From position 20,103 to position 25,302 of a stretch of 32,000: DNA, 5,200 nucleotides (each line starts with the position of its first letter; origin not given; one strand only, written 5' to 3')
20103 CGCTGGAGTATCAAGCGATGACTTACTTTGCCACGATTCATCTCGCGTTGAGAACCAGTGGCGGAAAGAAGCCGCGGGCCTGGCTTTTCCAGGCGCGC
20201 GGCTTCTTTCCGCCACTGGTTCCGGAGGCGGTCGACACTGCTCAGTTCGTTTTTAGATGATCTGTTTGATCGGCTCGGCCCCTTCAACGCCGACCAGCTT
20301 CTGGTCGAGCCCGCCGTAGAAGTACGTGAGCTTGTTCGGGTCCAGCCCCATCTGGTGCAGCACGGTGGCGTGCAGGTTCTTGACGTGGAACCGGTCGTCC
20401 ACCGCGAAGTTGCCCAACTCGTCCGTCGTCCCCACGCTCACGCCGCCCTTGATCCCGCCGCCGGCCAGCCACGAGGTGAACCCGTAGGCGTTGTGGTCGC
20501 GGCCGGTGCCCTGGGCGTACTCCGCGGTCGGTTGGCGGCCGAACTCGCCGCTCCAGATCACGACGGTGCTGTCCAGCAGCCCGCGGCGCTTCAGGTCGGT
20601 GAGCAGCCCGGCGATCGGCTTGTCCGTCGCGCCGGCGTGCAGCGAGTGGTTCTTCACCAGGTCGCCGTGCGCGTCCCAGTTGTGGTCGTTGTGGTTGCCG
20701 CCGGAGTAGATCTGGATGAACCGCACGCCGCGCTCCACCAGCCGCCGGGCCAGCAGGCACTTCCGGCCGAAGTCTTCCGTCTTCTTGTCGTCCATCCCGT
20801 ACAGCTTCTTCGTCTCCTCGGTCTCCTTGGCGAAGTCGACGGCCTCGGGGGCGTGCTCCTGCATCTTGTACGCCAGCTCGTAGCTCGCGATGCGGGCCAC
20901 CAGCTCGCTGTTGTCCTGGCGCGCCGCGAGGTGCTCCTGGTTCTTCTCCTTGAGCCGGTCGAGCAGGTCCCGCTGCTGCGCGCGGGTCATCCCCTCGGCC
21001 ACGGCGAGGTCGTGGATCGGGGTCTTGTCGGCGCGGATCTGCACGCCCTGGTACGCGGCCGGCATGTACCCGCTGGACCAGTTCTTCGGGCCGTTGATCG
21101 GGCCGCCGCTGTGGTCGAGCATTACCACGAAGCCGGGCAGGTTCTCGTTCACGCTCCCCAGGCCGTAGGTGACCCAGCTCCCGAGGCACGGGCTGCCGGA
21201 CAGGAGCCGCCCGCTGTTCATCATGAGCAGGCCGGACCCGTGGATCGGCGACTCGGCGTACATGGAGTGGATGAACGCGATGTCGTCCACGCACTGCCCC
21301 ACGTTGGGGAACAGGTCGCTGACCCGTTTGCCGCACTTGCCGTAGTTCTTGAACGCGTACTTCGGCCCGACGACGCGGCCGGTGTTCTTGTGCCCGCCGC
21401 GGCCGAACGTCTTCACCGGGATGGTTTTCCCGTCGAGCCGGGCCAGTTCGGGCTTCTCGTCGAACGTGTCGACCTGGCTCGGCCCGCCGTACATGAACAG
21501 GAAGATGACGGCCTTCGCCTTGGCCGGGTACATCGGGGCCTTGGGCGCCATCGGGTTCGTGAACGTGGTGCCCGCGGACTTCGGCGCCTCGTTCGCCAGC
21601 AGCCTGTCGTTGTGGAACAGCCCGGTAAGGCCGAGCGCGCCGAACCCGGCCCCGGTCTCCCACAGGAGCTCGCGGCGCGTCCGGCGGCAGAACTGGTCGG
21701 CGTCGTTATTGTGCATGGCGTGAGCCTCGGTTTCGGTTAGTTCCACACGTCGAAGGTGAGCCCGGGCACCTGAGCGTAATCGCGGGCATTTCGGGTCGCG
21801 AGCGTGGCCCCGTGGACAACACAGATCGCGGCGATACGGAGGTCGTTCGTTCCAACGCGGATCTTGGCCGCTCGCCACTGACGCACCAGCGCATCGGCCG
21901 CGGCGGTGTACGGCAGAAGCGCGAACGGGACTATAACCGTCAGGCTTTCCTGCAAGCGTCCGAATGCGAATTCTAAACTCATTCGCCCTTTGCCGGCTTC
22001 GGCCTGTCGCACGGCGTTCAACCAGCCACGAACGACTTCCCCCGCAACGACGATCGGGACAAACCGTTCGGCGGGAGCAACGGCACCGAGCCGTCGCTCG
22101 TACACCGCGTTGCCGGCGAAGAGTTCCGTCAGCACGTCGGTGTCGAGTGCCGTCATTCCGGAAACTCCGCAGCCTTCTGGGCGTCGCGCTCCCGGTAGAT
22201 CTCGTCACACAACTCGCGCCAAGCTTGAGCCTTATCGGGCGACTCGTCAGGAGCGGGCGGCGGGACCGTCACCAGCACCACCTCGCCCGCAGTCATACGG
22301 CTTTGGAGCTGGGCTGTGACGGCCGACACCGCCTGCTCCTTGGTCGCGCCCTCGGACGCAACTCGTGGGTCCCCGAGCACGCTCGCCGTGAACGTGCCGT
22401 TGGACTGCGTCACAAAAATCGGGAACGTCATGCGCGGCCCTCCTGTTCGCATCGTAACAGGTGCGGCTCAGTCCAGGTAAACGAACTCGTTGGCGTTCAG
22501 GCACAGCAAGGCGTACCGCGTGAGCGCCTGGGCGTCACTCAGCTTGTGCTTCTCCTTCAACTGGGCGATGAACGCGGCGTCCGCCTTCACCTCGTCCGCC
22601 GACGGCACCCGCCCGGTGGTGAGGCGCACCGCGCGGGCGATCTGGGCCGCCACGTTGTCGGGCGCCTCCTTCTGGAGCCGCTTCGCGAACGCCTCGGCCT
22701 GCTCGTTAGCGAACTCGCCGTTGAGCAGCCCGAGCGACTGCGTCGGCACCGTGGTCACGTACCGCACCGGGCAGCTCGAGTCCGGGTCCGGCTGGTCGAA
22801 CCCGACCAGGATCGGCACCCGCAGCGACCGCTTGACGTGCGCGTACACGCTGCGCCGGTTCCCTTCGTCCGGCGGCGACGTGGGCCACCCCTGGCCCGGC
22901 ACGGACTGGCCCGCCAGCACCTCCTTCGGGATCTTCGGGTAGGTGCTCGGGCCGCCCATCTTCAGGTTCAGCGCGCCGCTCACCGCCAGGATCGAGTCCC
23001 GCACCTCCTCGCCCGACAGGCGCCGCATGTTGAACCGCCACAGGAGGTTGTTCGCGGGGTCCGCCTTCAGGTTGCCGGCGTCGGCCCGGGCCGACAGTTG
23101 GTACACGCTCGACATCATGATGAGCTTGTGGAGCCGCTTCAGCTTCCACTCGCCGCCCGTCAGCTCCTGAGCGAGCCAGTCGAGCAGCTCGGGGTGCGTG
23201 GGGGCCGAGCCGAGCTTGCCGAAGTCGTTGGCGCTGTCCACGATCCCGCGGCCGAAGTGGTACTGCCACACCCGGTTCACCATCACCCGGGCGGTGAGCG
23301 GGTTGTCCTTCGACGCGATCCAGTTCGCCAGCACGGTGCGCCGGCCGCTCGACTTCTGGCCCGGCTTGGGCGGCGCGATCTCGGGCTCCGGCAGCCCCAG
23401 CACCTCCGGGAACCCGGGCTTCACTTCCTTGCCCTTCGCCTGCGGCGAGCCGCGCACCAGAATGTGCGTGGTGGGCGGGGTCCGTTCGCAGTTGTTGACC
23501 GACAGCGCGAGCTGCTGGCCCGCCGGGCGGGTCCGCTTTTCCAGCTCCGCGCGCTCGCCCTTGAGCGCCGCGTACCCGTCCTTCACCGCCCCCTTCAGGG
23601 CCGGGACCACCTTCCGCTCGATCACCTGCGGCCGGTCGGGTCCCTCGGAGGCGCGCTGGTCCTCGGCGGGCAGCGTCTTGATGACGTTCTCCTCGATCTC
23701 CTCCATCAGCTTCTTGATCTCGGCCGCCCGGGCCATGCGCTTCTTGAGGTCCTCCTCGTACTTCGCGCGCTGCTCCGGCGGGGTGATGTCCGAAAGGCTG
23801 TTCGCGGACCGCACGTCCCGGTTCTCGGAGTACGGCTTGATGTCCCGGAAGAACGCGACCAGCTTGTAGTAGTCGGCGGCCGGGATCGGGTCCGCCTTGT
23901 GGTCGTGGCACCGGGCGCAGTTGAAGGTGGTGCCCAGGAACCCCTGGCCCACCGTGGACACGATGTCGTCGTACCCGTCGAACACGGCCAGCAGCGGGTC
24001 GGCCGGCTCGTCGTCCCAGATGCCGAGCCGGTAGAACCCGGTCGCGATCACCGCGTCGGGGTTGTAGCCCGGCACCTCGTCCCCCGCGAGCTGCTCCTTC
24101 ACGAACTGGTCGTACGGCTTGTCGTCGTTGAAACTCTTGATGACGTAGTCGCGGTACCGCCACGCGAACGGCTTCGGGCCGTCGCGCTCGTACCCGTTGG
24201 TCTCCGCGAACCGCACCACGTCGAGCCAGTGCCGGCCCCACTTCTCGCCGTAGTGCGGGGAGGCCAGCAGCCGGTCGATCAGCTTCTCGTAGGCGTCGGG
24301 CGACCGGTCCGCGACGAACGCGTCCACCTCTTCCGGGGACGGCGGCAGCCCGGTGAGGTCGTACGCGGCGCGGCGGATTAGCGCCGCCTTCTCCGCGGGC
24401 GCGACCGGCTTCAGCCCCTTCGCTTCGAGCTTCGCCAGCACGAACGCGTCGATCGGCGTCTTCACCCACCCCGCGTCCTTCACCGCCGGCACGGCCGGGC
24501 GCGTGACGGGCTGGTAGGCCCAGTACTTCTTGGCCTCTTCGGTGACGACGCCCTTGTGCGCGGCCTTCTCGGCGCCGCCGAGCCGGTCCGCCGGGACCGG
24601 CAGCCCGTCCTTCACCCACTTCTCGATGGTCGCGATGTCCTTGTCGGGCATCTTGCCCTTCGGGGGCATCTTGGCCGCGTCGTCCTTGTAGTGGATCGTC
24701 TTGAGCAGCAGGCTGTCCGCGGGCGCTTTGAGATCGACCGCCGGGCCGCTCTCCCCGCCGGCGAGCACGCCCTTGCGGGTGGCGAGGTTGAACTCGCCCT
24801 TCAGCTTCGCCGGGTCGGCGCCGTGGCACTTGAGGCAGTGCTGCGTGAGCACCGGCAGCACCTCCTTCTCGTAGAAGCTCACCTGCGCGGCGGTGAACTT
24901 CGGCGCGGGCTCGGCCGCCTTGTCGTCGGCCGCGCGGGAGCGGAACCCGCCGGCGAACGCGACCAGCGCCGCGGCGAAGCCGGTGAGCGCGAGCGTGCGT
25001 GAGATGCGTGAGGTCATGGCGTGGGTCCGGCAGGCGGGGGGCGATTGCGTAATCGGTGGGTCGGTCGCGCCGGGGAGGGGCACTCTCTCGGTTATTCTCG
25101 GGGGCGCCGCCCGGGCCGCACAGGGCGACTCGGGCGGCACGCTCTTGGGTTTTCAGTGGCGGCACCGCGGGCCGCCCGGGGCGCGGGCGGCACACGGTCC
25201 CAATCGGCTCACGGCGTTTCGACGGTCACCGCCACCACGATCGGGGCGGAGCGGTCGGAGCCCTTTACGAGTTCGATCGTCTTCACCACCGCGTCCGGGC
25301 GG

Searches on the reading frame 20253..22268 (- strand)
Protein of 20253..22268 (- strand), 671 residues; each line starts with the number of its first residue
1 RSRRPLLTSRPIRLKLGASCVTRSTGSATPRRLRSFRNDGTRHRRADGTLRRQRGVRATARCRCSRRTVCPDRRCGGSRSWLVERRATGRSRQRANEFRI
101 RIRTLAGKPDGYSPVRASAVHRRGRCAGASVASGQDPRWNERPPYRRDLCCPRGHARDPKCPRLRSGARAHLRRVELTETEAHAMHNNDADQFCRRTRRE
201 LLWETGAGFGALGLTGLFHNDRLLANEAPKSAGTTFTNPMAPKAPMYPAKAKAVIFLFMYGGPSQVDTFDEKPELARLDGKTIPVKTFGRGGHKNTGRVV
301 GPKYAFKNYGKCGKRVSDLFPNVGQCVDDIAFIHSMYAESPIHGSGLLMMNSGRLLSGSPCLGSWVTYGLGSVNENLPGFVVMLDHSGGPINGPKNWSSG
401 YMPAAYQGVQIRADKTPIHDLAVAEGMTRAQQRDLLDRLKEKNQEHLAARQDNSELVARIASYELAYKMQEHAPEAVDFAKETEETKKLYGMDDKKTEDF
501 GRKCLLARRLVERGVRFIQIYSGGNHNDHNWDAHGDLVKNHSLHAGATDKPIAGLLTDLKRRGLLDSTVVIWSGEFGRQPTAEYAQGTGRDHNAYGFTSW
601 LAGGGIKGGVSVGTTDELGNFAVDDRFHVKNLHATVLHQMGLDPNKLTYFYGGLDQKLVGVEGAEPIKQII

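Call 85: search_protein_families(library=pfam, proteins=[window:20253-22268:-], max_evalue=0.001)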
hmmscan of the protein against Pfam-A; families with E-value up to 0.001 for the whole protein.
window:20253-22268:- (671 aa): 1 family
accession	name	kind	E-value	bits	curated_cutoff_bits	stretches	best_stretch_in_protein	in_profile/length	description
PF07394.17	DUF1501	-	1e-146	489.5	27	1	251-671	1-390/390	Protein of unknown function (DUF1501)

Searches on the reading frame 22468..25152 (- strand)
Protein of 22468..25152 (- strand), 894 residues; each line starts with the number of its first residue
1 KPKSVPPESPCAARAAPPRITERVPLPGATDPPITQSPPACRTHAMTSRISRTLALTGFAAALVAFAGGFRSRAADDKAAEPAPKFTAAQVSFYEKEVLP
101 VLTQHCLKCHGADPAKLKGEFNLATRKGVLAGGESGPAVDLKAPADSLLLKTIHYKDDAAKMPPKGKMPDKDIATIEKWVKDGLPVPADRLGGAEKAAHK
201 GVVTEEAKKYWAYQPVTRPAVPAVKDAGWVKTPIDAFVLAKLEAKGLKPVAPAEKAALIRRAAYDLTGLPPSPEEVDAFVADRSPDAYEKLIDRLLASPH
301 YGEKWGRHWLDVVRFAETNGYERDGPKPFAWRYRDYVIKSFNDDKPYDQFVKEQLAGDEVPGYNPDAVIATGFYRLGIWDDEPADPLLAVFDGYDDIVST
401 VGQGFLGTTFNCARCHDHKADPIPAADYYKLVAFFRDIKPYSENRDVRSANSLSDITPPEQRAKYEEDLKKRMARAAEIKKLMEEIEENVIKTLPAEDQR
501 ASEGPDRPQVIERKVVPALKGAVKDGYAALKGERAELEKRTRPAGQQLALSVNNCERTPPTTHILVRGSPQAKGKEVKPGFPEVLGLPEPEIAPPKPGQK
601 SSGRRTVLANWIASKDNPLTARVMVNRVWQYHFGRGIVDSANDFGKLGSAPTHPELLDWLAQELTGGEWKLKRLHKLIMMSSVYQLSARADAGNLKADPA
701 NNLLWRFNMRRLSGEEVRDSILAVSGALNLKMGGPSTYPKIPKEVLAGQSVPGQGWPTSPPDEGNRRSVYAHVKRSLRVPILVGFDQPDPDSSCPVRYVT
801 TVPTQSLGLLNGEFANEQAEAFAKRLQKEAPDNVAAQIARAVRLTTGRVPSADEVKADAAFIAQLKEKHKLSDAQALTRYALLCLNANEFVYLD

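Call 85: search_protein_families(library=pfam, proteins=[window:22468-25152:-], max_evalue=0.001)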
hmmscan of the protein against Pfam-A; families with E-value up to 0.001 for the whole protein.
window:22468-25152:- (894 aa): 4 families
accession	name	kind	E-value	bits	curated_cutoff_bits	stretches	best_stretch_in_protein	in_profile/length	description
PF07587.16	PSD1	-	1.4e-89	300.1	28.5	1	604-860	1-242/244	Protein of unknown function (DUF1553)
PF07583.16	PSCyt2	-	1.9e-86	289.8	29.8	1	233-438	1-207/209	Protein of unknown function (DUF1549)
PF07635.16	PSCyt1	-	5.3e-14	53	22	1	106-166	1-59/59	Planctomycete cytochrome C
PF13442.11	Cytochrome_CBB3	-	0.00017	22.3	27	0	103-179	11-67/68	Cytochrome C oxidase, cbb3-type, subunit III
